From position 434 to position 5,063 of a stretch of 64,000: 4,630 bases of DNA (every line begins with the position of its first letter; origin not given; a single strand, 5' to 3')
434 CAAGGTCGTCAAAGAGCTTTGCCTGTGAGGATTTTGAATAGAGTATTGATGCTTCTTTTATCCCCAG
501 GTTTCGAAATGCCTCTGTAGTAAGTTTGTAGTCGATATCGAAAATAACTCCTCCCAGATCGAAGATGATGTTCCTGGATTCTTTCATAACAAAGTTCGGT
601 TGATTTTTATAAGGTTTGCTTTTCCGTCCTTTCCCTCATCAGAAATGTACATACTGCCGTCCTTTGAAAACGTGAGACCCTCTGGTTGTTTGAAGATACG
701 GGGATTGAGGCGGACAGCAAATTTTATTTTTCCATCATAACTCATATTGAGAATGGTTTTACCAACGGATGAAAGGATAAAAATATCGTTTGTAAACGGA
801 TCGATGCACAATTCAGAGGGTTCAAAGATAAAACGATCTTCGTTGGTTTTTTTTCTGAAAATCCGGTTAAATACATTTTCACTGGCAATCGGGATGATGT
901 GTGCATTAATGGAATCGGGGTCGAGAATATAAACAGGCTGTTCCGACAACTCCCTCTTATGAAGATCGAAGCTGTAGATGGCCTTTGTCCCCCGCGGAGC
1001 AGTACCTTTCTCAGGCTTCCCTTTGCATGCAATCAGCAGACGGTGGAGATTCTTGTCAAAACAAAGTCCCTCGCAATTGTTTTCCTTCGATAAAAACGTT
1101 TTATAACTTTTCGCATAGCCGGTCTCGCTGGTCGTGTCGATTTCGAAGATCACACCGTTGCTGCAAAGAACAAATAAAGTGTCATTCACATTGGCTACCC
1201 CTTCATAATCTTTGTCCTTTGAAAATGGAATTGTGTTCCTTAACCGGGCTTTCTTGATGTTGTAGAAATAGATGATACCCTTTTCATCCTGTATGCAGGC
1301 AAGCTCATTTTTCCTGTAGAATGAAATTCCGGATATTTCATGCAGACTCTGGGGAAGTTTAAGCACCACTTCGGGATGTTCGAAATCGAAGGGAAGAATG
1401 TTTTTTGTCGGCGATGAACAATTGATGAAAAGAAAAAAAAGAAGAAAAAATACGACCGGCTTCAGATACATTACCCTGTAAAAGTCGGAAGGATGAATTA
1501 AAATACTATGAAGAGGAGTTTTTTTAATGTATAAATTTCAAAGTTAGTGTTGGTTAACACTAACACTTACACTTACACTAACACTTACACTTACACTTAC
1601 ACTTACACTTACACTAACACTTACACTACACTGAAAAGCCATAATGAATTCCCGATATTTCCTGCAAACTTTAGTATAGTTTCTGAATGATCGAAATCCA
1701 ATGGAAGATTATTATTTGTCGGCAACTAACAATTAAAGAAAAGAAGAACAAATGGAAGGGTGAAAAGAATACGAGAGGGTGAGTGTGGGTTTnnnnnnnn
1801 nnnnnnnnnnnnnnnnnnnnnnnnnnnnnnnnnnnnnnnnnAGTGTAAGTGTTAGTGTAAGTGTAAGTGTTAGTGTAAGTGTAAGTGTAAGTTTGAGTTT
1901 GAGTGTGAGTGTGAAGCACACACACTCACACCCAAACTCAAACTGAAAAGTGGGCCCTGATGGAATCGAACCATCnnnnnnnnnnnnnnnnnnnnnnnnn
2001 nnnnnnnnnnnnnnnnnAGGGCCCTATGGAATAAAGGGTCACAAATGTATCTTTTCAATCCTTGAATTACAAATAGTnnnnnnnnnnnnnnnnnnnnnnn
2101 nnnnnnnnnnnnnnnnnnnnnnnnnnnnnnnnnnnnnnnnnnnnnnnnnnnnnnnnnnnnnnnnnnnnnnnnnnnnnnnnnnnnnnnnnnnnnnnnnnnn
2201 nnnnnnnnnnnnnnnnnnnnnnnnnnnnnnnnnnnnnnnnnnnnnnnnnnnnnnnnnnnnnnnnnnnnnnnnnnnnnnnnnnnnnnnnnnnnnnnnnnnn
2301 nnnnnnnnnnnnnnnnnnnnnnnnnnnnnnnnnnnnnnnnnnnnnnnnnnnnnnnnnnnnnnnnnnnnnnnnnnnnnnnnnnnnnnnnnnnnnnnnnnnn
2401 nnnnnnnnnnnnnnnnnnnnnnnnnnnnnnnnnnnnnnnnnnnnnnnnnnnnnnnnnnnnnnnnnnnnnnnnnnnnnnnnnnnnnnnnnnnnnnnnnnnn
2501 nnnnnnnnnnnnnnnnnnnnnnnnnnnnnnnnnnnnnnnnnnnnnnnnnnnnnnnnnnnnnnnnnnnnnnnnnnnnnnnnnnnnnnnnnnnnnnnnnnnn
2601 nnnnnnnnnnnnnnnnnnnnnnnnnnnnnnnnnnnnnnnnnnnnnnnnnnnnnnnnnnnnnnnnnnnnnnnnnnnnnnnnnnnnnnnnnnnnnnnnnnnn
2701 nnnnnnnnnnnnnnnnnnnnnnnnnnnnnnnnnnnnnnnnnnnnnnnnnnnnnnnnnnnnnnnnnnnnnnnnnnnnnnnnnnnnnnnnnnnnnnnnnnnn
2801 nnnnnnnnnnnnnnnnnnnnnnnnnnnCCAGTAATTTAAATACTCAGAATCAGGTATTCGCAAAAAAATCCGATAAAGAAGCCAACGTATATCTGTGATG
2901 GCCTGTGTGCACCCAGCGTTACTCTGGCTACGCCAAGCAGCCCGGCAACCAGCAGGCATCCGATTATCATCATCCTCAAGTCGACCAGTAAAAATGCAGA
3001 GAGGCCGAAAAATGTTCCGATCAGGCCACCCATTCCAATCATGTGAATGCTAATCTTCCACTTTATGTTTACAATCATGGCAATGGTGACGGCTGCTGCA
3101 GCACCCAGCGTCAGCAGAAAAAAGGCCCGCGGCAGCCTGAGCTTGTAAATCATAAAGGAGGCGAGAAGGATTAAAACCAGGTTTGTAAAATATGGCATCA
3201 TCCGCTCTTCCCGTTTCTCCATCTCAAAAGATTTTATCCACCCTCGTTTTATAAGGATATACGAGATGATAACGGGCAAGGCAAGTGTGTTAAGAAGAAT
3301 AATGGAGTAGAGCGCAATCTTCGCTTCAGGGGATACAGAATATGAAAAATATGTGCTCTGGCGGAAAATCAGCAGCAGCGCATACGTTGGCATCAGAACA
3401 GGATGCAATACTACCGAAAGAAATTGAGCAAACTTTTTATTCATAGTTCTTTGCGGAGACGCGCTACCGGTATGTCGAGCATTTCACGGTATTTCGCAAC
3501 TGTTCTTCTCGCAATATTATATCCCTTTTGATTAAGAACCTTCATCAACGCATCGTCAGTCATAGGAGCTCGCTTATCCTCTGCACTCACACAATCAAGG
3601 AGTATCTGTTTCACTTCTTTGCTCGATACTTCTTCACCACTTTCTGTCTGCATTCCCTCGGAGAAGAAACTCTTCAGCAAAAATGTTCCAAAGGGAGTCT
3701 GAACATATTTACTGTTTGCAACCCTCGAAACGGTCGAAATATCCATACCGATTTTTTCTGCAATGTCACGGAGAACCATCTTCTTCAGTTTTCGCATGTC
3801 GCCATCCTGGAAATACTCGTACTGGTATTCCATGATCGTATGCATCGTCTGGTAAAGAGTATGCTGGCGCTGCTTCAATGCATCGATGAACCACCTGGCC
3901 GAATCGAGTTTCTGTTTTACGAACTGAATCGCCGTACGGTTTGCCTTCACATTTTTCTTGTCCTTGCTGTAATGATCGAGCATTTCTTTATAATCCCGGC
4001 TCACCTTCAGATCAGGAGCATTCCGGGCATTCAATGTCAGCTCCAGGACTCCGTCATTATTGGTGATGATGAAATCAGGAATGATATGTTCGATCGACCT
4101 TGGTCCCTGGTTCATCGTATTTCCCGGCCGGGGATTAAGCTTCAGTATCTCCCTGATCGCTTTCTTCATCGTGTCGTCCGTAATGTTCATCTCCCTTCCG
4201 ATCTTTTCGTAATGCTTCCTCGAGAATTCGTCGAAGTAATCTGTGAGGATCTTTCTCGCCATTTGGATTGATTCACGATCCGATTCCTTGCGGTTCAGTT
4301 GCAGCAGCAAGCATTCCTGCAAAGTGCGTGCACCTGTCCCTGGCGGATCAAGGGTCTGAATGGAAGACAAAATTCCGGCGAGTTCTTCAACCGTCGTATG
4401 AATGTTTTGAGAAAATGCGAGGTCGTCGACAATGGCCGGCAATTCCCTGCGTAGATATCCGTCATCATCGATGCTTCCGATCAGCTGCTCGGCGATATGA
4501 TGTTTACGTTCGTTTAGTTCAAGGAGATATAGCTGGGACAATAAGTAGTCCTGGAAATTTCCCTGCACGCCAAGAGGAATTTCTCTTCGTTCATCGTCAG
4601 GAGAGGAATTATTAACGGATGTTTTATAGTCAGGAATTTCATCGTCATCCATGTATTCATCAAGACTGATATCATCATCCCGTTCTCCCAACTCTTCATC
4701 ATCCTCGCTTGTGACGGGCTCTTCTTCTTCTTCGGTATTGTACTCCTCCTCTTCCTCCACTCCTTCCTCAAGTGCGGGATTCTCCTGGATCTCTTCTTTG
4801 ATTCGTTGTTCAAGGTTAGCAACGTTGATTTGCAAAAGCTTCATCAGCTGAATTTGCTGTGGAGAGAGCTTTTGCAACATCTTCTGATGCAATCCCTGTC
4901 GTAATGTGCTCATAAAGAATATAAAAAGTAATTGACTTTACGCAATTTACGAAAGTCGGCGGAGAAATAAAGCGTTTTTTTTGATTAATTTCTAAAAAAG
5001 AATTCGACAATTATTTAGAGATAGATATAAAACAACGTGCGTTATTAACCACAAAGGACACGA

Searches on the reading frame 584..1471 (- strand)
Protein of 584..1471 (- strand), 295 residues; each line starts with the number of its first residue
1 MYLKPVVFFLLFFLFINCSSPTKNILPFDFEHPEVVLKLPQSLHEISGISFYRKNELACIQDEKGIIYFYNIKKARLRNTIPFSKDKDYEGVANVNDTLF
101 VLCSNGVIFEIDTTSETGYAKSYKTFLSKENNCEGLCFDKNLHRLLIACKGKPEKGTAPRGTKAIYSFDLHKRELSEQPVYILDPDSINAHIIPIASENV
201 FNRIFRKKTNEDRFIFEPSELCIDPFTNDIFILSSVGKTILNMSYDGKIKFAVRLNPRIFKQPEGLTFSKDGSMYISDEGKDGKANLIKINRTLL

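Call 58: search_protein_families(library=pfam, proteins=[window:584-1471:-], max_evalue=0.0001)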
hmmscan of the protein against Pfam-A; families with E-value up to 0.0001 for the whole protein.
window:584-1471:- (295 aa): 1 family
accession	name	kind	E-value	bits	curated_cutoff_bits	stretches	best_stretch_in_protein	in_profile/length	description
PF06977.17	SdiA-regulated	-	2.1e-09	37.4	21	1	44-279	23-241/249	SdiA-regulated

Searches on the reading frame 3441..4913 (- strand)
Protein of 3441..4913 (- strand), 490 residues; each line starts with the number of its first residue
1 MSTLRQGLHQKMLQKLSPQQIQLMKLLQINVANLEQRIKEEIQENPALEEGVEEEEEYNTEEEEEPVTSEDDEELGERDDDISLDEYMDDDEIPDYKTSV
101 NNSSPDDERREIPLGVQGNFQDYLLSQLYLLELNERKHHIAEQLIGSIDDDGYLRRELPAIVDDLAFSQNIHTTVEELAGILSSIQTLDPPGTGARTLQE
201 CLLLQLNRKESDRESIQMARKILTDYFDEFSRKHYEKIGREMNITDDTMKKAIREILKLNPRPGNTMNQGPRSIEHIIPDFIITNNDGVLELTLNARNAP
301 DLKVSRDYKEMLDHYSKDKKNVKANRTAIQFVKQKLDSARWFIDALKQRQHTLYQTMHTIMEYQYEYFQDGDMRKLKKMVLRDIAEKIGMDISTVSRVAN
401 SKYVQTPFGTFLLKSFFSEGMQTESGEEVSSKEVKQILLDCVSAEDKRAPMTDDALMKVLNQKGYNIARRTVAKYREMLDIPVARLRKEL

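Call 58: search_protein_families(library=pfam, proteins=[window:3441-4913:-], max_evalue=0.0001)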
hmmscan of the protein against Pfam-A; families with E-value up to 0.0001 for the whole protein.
window:3441-4913:- (490 aa): 3 families
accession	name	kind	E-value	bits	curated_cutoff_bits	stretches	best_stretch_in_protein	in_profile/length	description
PF04963.19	Sigma54_CBD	-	6e-54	183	22.9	1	119-308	11-185/185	Sigma-54 factor, core binding domain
PF04552.19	Sigma54_DBD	-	6.6e-51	172.7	22.8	1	330-488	2-159/160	Sigma-54, DNA binding domain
PF00309.25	Sigma54_AID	-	1.7e-12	47.4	23.8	1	5-50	1-46/46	Sigma-54 factor, Activator interacting domain (AID)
